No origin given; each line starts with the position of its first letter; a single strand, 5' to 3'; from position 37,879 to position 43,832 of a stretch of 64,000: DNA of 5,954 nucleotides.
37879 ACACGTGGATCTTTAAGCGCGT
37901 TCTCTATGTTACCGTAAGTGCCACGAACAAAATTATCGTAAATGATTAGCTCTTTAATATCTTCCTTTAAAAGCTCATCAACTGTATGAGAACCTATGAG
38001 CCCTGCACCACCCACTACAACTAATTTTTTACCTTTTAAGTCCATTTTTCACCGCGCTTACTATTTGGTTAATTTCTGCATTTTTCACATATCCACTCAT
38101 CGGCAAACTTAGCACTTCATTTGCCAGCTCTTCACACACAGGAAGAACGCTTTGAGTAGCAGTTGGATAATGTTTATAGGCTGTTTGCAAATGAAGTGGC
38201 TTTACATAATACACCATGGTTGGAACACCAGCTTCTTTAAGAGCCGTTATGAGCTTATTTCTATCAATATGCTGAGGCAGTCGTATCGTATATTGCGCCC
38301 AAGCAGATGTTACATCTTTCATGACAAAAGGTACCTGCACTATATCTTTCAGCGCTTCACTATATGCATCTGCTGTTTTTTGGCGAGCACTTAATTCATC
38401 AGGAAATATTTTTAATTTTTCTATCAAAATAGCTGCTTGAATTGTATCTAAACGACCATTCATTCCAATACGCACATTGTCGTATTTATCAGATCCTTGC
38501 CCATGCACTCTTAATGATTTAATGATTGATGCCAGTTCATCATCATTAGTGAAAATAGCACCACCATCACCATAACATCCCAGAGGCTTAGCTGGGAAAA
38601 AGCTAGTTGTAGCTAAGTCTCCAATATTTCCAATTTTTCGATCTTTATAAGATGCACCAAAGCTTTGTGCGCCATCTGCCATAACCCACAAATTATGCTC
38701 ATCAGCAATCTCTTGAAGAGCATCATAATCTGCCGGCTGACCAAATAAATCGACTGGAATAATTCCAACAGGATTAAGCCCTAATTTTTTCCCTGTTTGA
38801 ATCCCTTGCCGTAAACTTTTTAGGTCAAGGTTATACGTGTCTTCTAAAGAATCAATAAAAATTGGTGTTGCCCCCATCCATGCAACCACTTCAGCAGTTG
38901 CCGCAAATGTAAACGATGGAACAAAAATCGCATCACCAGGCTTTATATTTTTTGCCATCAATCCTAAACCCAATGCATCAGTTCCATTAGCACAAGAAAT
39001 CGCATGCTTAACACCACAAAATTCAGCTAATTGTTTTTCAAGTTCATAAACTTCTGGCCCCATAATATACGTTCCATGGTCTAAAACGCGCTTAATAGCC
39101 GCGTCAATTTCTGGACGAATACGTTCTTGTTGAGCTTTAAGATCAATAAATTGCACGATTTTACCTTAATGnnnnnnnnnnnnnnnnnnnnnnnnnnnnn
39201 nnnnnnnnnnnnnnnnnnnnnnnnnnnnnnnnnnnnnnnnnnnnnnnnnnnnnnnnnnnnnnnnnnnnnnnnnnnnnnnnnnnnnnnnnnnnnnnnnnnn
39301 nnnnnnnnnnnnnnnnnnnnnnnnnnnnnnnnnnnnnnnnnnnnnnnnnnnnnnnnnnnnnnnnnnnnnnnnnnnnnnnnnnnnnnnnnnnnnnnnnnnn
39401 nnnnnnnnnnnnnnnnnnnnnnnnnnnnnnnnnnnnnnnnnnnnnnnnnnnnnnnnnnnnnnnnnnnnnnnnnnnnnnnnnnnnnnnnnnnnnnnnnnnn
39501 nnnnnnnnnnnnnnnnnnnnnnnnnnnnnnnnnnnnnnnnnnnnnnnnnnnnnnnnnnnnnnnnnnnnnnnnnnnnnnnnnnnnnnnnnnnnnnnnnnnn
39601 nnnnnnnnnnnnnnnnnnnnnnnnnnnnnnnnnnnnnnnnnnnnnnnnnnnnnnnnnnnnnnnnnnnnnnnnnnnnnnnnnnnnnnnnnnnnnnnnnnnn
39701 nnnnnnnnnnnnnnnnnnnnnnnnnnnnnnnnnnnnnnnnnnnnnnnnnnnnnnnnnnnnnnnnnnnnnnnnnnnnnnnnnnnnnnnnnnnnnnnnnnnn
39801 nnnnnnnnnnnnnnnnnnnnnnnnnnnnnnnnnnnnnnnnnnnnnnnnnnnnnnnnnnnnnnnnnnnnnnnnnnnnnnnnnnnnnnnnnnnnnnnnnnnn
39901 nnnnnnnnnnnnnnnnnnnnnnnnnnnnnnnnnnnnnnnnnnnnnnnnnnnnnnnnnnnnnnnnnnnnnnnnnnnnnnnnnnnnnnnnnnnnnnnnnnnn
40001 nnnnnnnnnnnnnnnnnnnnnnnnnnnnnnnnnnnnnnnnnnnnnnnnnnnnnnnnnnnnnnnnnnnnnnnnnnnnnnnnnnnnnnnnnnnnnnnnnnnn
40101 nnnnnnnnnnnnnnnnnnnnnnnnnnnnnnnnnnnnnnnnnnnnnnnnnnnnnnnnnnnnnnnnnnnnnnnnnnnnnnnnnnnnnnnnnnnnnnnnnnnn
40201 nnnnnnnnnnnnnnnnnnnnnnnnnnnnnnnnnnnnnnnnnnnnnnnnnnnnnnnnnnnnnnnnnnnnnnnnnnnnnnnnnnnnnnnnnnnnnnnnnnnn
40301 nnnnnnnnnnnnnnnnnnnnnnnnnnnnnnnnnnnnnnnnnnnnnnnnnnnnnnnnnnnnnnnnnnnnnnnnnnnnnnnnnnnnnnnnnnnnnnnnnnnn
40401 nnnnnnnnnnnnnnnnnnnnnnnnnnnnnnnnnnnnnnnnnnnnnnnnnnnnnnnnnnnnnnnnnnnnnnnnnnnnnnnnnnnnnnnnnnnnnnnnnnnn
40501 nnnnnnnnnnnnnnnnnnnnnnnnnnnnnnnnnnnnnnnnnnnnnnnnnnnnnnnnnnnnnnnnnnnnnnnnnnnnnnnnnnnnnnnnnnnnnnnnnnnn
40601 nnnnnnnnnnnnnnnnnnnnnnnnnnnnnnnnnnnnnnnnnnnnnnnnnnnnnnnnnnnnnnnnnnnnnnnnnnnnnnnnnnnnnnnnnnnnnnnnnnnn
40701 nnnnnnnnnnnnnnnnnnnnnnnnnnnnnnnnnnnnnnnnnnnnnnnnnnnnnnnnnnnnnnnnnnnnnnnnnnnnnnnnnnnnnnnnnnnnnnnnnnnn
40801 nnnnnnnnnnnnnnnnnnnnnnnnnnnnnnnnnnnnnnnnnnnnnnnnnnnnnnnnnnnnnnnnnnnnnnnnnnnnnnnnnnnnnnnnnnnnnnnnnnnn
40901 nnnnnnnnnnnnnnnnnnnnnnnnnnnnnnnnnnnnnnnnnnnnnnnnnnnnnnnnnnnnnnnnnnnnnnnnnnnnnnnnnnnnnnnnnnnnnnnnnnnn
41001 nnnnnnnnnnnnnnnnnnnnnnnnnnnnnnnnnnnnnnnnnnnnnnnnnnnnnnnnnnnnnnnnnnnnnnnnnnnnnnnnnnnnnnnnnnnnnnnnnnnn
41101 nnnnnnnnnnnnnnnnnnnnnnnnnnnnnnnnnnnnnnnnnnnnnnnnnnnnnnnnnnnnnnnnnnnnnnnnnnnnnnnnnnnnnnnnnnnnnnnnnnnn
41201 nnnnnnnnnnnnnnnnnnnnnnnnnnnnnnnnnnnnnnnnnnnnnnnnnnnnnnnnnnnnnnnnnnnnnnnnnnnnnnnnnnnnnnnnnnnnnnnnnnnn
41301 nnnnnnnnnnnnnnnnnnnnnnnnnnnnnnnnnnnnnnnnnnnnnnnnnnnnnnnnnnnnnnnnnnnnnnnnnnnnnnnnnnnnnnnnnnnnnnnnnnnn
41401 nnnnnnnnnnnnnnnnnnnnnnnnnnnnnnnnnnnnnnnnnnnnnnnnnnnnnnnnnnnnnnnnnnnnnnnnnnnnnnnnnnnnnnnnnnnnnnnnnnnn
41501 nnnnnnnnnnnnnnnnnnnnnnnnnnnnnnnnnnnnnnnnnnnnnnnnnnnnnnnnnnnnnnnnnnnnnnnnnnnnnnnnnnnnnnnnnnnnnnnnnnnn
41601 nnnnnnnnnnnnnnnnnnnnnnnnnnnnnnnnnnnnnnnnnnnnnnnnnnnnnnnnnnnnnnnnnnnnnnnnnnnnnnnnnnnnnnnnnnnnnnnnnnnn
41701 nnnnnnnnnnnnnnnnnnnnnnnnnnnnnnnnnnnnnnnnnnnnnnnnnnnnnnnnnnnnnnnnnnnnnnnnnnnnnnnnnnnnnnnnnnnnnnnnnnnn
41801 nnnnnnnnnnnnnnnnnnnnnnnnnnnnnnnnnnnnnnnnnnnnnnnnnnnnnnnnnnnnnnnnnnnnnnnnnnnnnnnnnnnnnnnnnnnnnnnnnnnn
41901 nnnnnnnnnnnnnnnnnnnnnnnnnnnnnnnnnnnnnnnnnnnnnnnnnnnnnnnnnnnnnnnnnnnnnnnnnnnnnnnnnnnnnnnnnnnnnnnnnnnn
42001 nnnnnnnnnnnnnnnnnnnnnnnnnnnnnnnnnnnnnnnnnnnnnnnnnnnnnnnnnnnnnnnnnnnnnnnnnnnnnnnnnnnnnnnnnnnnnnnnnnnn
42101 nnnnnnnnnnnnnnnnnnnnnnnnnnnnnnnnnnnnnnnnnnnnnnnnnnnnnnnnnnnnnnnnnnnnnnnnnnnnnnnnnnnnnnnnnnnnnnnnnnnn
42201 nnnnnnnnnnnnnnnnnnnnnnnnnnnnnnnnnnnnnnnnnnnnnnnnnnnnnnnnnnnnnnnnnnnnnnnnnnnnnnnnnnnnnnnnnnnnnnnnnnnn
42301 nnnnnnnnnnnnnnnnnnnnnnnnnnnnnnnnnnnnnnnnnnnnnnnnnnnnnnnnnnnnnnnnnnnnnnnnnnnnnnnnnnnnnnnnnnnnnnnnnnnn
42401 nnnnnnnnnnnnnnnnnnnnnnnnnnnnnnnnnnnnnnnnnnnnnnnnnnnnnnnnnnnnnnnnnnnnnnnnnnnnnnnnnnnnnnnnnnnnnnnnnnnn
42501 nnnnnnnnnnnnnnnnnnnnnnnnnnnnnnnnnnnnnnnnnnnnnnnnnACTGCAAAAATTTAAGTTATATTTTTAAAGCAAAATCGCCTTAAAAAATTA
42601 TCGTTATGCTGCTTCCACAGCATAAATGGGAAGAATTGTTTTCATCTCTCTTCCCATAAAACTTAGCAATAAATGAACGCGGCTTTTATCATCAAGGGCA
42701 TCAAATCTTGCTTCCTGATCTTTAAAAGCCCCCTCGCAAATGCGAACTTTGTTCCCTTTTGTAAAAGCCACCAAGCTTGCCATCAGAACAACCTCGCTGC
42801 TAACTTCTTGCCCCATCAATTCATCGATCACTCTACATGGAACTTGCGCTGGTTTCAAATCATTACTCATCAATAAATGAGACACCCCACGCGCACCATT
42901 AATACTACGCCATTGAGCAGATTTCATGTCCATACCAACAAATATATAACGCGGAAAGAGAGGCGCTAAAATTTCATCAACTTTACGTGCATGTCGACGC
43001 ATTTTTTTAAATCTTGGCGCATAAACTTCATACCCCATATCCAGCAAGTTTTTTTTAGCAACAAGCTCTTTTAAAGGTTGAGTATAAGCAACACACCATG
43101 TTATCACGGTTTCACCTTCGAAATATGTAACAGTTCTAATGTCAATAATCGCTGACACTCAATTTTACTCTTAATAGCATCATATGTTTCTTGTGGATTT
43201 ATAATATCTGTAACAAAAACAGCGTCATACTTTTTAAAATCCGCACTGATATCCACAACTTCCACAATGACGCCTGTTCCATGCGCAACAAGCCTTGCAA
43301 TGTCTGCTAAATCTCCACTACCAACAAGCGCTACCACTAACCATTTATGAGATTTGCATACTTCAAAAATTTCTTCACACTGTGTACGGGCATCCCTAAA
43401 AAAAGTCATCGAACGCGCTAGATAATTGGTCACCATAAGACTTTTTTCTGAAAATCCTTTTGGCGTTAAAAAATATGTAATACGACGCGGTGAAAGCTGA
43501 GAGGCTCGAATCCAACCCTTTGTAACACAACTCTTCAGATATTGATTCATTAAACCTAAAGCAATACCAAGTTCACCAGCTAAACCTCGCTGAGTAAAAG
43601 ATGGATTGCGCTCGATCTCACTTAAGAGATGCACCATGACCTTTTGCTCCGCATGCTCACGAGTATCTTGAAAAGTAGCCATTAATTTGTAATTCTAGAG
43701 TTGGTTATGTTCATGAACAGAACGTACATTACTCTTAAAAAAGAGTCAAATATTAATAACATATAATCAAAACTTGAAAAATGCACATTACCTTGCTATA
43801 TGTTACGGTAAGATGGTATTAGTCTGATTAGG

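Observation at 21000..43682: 22.7-kb, 19-gene single-strand glycan locus next to tRNA-Ser in a tlc-bearing, reduced-looking genome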

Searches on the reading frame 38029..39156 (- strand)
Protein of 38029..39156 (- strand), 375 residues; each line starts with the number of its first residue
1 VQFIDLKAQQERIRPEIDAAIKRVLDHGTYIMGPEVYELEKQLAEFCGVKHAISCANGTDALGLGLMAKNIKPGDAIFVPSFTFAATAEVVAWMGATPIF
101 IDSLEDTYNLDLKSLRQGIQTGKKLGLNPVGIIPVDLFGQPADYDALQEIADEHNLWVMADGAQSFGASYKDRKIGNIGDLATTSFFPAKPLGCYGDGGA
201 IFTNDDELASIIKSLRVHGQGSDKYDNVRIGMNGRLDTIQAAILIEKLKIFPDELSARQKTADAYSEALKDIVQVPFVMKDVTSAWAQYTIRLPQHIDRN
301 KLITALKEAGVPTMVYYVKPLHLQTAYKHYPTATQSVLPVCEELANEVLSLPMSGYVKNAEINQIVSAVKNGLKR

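Call 4: search_protein_families(library=pfam, proteins=[window:38029-39156:-], max_evalue=0.01)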
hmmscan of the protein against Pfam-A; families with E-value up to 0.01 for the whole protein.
window:38029-39156:- (375 aa): 3 families
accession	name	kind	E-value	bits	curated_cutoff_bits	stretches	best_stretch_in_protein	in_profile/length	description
PF01041.23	DegT_DnrJ_EryC1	-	9.7e-110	367.6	19.8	1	13-369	3-359/360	DegT/DnrJ/EryC1/StrS aminotransferase family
PF00155.27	Aminotran_1_2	-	2.2e-11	44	19.7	1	36-215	44-244/361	Aminotransferase class I and II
PF01212.27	Beta_elim_lyase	-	4.5e-08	33.2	27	1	21-221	19-229/288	Beta-eliminating lyase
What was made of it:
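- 38029..39156 (-): Gene 5: WbpE-type 3-aminotransferase. DegT 367.6 bits (call 4).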

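Call 8: search_protein_families(library=ncbifam, proteins=[window:38029-39156:-], max_evalue=0.001)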
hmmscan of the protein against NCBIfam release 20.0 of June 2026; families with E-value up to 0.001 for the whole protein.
window:38029-39156:- (375 aa): 10 families
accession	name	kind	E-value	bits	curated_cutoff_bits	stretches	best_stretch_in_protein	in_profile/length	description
TIGR03588.1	PseC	equivalog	9.4e-70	235.4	423.5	1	18-371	14-378/380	UDP-4-amino-4,6-dideoxy-N-acetyl-beta-L-altrosamine transaminase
TIGR04181.1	NHT_00031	hypoth_equivalog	1.3e-58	198.6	420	1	32-354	28-359/359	LegC family aminotransferase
TIGR04427.1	PLP_DesI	equivalog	1.5e-56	192.2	650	1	32-369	50-379/390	dTDP-4-dehydro-6-deoxyglucose aminotransferase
NF008658.2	PRK11658.1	equivalog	3.7e-54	183.8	631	1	19-371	18-375/379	UDP-4-amino-4-deoxy-L-arabinose aminotransferase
NF008687.0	PRK11706.1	equivalog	9.3e-51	172.7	375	1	40-371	37-372/375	dTDP-4-amino-4,6-dideoxygalactose transaminase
TIGR02379.1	ECA_wecE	subfamily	3.6e-43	147.7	434.85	1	41-371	38-373/376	dTDP-4-amino-4,6-dideoxy-D-glucose transaminase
NF011936.0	PRK15407.1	equivalog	2.4e-39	135.3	423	2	17-219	49-251/440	lipopolysaccharide biosynthesis protein RfbH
NF004770.0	PRK06108.1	subfamily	0.00021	20.3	422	1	48-162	95-210/396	pyridoxal phosphate-dependent aminotransferase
NF005588.0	PRK07309.1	equivalog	0.00021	20.3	576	1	53-165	95-209/391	pyridoxal phosphate-dependent aminotransferase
NF041364.1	GntC_guanitoxin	equivalog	0.00038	19.5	415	1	69-162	79-174/356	guanitoxin biosynthesis PLP-dependent (S)-gamma-hydroxy-L-arginine cyclodehydratase GntC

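Call 17: search_solved_structures(query=window:38029-39156:-, max_evalue=1e-30)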
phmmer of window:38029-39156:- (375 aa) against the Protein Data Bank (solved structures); distinct sequences matched with E-value up to 1e-30: 33.
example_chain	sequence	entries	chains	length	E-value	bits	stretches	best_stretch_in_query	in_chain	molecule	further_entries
4qgr_A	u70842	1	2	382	3.6e-122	411.5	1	1-370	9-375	DegT/DnrJ/EryC1/StrS aminotransferase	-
3nyu_A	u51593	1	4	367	1.6e-106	360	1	2-371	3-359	Aminotransferase WbpE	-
3nu7_A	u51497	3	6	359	2.2e-106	359.6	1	2-370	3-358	Aminotransferase WbpE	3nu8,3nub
8e75_A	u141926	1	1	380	3.6e-106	358.9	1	1-366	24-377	DegT/DnrJ/EryC1/StrS aminotransferase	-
8e77_A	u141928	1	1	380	3.6e-106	358.9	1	1-366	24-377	DegT/DnrJ/EryC1/StrS aminotransferase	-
3nys_A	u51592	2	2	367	1.1e-105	357.3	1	2-371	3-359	Aminotransferase WbpE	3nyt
7b0d_A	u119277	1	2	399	2.7e-77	263.9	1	2-369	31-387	Glutamine--scyllo-inositol transaminase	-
2oga_A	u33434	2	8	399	3.1e-71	244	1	2-372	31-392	Transaminase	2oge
3frk_A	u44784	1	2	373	6.5e-69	236.4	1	3-369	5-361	QdtB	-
7n63_A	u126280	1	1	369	3.8e-66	227.2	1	2-363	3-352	Putative aminotransferase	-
5u1z_A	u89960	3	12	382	9e-61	209.6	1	1-366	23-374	Putative aminotransferase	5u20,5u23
5u21_A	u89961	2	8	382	6.1e-60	206.8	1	1-366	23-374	Putative aminotransferase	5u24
3bn1_A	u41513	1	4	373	3.6e-58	201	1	32-369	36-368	Perosamine synthetase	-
3dr7_A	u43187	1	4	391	4.3e-58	200.8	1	32-369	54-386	Putative perosamine synthetase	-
3dr4_A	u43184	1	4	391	1.4e-57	199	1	32-369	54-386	Putative perosamine synthetase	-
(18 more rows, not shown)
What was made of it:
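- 38029..39156 (-): PDB WbpE 360 bits (call 17).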

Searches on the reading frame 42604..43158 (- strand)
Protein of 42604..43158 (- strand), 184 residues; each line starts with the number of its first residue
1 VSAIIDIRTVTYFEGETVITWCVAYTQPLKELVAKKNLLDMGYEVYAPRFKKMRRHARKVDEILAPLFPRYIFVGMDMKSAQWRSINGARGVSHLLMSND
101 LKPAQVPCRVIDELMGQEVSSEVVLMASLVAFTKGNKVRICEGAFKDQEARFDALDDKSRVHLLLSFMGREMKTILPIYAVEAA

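Call 4: search_protein_families(library=pfam, proteins=[window:42604-43158:-], max_evalue=0.01)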
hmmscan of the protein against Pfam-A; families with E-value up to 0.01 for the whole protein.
window:42604-43158:- (184 aa): 1 family
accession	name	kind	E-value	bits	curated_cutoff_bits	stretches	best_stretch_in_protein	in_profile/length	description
PF02357.24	NusG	-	1.3e-16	61.3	22.2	1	21-114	3-92/93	Transcription termination factor nusG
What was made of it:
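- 42604..43158 (-): Gene 2: NusG paralog, RfaH-like. The likely true start is GTG 43107, giving 167 aa. Pfam NusG NGN domain 61.3 bits (call 4).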

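Call 8: search_protein_families(library=ncbifam, proteins=[window:42604-43158:-], max_evalue=0.001)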
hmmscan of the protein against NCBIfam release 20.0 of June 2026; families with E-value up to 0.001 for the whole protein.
window:42604-43158:- (184 aa): 6 families
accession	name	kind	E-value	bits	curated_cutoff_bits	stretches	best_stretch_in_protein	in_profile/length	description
TIGR01955.1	RfaH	equivalog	1.1e-30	106.7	144.5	1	21-179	1-156/159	transcription/translation regulatory transformer protein RfaH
NF006534.0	PRK09014.1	equivalog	2e-20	73.3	124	1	20-174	3-152/162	transcription/translation regulatory transformer protein RfaH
NF033644.1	antiterm_UpxY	subfamily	2.5e-19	69.9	100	1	21-166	1-149/164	UpxY family transcription antiterminator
TIGR00922.1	nusG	equivalog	5.6e-16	58.9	135.7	1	27-175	16-163/172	transcription termination/antitermination protein NusG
NF033641.1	antiterm_LoaP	exception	6.6e-14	52.4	125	1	36-178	20-161/166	antiterminator LoaP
TIGR01956.2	NusG_myco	equivalog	5.6e-10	39.2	150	1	57-178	76-233/239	transcription termination/antitermination protein NusG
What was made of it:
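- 42604..43158 (-): Best NCBIfam hit is RfaH at 106.7 bits (cutoff 144.5), ahead of UpxY 69.9 and NusG 58.9 (call 8).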

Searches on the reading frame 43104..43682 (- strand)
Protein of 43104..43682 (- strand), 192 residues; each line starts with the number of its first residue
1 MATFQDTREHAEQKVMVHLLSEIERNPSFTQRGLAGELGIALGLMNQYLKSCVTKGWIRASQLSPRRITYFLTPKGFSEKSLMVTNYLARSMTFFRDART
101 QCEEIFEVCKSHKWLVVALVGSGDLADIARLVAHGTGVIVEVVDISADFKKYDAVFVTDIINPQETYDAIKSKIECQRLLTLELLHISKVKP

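Call 4: search_protein_families(library=pfam, proteins=[window:43104-43682:-], max_evalue=0.01)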
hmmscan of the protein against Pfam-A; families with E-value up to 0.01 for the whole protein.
window:43104-43682:- (192 aa): 2 families
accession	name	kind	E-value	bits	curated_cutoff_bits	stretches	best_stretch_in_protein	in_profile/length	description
PF13412.12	HTH_24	-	1.1e-06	28.5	21.9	1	19-59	8-48/48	Winged helix-turn-helix DNA-binding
PF12802.13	MarR_2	-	0.00067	20.2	27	1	18-59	9-51/61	MarR family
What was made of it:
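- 43104..43682 (-): Gene 1: winged-helix regulator (192 aa), MarR/EPS-associated type. HTH_24 28.5 bits (call 4).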

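Call 8: search_protein_families(library=ncbifam, proteins=[window:43104-43682:-], max_evalue=0.001)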
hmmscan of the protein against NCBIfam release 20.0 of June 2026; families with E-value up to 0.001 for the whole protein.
window:43104-43682:- (192 aa): 1 family
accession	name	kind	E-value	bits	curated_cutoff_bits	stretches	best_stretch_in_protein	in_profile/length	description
TIGR04176.1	MarR_EPS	equivalog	4.2e-17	62.1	88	1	13-105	3-99/105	MarR family EPS-associated transcriptional regulator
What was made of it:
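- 43104..43682 (-): TIGR04176 MarR_EPS 62.1 bits, below its cutoff of 88 (call 8).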
